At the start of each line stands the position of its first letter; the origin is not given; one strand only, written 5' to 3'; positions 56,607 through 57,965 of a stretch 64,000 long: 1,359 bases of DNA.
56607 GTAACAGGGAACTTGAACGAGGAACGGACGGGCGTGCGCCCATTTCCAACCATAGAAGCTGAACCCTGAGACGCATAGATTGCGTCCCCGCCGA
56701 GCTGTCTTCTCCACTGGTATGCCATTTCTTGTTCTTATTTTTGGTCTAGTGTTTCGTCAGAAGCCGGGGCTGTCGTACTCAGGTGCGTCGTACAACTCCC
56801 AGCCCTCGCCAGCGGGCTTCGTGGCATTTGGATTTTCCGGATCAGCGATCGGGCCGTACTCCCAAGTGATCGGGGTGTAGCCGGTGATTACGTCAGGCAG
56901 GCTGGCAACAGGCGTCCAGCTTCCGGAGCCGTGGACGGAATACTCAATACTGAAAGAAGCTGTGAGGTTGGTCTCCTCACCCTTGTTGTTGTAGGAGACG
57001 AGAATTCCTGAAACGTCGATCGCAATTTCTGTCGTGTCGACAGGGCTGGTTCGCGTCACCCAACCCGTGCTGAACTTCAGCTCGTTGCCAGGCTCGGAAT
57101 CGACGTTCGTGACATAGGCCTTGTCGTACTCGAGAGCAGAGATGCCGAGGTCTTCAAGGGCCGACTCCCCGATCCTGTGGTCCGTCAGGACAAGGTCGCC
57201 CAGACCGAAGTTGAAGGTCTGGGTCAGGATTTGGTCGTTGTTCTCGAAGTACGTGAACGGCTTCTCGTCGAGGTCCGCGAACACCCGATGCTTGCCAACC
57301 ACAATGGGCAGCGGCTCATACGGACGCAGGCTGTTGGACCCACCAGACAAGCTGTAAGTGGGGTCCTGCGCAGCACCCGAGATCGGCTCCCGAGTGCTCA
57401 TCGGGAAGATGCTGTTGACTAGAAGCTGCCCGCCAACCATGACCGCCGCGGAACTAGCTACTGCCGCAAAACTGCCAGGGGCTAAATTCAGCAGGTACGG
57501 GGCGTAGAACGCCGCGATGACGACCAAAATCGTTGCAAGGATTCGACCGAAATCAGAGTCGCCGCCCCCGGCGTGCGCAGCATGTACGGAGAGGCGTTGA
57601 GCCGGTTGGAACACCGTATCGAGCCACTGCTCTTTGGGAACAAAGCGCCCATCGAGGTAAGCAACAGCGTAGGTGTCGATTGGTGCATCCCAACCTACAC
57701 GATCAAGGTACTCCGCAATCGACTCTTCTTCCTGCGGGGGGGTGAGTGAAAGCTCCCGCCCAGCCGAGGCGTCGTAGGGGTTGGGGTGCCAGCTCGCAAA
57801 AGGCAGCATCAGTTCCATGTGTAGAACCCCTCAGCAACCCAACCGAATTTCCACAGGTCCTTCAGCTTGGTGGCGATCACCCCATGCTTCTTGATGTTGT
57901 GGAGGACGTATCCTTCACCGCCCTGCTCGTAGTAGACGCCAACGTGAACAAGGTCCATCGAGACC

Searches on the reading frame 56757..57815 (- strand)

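Call 24: search_protein_families(library=pfam, proteins=[window:56757-57815:-], max_evalue=0.001)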
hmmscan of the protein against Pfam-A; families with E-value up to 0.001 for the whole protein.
window:56757-57815:- (352 aa): 1 family
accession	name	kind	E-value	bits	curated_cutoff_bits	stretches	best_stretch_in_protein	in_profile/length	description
PF24801.1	FNIII-A_GpJ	-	2.3e-06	28.2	27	1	243-304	8-69/126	Tip attachment protein J,FNIII-A domain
